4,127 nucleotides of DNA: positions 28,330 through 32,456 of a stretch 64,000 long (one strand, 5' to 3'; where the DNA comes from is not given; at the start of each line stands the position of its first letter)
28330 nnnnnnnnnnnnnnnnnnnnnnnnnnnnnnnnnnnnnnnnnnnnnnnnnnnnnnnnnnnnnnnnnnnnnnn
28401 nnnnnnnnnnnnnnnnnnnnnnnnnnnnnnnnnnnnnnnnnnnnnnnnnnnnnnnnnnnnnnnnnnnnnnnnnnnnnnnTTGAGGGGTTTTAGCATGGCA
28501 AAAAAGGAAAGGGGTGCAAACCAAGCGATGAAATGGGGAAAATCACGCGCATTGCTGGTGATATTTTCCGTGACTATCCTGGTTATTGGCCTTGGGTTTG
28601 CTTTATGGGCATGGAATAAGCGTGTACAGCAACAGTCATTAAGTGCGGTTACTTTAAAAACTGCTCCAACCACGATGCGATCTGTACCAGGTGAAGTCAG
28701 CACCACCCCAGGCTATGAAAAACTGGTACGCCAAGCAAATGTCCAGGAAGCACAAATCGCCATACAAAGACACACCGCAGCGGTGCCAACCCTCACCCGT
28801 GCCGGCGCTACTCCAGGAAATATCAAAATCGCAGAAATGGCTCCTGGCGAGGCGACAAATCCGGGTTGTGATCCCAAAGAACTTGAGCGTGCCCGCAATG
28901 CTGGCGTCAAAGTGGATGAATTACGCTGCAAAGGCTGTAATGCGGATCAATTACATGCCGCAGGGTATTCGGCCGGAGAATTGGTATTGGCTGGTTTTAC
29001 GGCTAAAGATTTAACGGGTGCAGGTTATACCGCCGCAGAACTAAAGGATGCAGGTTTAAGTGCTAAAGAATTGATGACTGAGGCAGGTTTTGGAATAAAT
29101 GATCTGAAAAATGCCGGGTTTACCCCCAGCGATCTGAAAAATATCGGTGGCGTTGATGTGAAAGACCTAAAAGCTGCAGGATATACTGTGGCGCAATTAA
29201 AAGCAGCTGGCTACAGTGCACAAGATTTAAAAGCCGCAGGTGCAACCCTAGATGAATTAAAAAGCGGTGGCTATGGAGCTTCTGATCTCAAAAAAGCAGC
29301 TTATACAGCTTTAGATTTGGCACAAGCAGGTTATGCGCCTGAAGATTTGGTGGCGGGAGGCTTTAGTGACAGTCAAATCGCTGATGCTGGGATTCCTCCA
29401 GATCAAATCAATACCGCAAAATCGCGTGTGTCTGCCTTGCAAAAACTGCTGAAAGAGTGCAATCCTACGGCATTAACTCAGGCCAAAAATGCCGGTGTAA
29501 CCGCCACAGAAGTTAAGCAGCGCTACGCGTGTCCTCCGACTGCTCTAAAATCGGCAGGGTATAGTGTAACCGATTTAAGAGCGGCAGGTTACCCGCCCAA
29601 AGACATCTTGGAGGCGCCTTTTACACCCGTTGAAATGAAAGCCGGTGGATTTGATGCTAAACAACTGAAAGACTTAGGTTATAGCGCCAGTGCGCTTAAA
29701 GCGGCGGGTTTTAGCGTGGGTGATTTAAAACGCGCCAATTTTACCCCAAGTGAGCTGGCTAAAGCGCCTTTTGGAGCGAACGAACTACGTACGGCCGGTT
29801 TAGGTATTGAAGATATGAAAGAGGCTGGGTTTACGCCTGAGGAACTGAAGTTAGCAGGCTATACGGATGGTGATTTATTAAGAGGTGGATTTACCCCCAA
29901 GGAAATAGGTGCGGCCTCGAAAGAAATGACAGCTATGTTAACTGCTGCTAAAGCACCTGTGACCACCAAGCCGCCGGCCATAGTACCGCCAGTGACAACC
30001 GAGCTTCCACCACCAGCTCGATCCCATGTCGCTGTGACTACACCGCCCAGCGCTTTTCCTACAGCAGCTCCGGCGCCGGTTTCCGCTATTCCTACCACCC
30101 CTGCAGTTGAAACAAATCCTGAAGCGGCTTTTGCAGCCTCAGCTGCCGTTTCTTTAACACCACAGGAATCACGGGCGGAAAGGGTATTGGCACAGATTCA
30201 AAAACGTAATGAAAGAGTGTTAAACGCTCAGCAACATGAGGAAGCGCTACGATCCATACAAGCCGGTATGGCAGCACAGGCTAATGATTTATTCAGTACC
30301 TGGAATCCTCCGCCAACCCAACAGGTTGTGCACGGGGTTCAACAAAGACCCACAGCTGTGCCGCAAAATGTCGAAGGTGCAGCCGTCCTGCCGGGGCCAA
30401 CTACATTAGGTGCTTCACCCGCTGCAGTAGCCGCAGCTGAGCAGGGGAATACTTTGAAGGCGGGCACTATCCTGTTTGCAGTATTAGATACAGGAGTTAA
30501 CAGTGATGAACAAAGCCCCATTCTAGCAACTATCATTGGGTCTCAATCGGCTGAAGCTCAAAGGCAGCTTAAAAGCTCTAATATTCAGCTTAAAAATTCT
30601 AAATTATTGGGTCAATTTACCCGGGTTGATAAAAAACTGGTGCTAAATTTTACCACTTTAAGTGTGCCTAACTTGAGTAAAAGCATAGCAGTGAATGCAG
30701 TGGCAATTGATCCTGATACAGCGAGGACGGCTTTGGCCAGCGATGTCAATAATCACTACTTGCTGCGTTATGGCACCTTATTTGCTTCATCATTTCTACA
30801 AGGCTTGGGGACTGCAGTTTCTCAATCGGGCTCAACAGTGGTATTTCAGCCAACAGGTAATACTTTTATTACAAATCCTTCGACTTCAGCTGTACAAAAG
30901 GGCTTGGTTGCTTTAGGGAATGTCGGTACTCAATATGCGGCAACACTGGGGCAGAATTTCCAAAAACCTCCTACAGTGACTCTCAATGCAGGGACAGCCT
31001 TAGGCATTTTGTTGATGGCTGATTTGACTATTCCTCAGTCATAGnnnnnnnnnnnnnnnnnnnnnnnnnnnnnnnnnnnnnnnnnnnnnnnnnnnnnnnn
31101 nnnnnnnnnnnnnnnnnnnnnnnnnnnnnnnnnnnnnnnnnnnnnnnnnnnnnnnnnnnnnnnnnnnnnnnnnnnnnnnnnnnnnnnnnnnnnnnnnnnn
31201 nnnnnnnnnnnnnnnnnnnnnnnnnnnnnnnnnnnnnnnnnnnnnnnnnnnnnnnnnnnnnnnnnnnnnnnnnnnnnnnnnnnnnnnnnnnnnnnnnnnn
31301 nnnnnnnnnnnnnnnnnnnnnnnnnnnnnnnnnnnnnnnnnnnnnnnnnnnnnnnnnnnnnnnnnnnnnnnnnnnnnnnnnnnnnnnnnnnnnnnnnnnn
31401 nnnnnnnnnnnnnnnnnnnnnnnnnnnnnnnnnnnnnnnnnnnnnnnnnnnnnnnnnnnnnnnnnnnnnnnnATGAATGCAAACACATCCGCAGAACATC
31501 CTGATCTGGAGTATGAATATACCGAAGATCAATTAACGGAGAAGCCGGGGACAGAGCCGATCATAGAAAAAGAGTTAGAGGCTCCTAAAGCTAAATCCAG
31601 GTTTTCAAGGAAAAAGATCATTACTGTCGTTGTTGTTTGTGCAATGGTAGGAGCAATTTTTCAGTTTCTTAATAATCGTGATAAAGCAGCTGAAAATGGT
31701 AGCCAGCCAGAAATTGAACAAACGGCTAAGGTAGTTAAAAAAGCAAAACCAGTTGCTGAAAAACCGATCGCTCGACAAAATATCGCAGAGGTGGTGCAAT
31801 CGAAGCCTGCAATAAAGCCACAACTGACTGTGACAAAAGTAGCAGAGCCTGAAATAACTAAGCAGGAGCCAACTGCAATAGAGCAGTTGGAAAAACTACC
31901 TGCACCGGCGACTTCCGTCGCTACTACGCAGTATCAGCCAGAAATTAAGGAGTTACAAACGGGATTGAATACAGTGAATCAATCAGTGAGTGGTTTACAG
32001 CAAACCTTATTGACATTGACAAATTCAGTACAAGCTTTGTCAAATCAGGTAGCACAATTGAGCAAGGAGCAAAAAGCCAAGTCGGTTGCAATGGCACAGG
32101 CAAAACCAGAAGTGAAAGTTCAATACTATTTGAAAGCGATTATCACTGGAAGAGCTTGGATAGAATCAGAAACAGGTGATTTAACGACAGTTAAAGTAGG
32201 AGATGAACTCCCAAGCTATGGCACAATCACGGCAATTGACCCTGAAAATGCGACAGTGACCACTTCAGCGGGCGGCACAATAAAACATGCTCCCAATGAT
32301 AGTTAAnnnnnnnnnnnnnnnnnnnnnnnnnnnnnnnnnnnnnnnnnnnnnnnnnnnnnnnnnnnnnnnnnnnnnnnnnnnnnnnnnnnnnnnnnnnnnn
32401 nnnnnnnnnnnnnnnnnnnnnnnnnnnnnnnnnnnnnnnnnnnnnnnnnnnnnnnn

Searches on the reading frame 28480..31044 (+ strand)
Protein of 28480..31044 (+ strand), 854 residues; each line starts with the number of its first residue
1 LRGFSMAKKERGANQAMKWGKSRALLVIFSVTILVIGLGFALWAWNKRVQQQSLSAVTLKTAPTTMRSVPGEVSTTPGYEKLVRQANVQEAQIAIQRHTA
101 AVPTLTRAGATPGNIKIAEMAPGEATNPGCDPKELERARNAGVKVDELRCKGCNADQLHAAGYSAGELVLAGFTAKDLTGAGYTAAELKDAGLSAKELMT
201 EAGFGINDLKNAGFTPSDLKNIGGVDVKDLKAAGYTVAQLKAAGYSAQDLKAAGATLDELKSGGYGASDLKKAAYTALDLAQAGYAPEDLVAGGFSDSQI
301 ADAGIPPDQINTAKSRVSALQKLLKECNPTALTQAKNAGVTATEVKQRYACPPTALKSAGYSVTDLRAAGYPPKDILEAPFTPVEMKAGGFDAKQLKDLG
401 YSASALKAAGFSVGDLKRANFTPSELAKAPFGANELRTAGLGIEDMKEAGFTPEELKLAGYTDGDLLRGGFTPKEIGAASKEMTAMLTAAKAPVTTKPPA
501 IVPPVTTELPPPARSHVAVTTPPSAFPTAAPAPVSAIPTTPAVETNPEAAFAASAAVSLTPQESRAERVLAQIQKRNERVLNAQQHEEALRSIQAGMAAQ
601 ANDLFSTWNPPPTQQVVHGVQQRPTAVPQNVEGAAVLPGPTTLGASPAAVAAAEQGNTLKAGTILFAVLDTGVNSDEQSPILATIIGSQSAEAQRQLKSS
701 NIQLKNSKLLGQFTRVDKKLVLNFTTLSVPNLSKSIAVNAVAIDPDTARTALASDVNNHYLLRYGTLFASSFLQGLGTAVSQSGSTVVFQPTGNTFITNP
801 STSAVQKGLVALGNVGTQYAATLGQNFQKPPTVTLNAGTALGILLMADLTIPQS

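Call 13: search_protein_families(library=ncbifam, proteins=[window:28480-31044:+])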
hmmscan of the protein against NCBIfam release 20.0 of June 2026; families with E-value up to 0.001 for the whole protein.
window:28480-31044:+ (854 aa): 5 families
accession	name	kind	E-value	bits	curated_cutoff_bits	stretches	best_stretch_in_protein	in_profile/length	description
NF033900.0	T4SS_IcmE_DotG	equivalog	2e-220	734.6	750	4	283-851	471-1008/1008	type IVB secretion system protein DotG/IcmE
NF033884.1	conj_TraO_IncI1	equivalog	9.5e-20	71.2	225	2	572-847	97-369/381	conjugal transfer protein TraO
NF047416.1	penta_HetL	equivalog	2.9e-05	23.6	260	0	164-281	71-194/218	heterocyst differentiation pentapeptide repeat protein HetL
NF038091.1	T4SS_VirB10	equivalog_domain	8.4e-05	22.2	220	1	654-850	6-190/197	type IV secretion system protein VirB10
NF052603.1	penta_Alr5209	equivalog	0.00013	22.1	125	0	384-462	18-96/113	Alr5209 family pentapeptide repeat protein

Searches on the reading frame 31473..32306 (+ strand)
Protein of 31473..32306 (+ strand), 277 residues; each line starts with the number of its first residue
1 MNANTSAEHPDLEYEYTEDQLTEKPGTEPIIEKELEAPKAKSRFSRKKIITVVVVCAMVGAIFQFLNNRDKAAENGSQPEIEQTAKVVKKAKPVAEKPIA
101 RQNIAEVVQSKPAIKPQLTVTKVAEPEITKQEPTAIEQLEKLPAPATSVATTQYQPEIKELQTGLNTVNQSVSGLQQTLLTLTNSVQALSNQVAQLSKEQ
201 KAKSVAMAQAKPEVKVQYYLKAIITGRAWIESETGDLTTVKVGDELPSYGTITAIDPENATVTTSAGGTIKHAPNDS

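Call 13: search_protein_families(library=ncbifam, proteins=[window:31473-32306:+])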
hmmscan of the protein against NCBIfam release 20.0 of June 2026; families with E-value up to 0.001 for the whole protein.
window:31473-32306:+ (277 aa): 2 families
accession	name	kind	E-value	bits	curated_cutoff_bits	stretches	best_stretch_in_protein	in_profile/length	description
NF038218.1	IcmG_DotF_IVB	equivalog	5.3e-33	114.8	200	1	13-277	10-266/266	type IVB secretion system protein IcmG/DotF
NF033885.1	conj_TraP_IncI1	equivalog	1.3e-09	38.1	135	1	48-267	15-214/217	conjugal transfer protein TraP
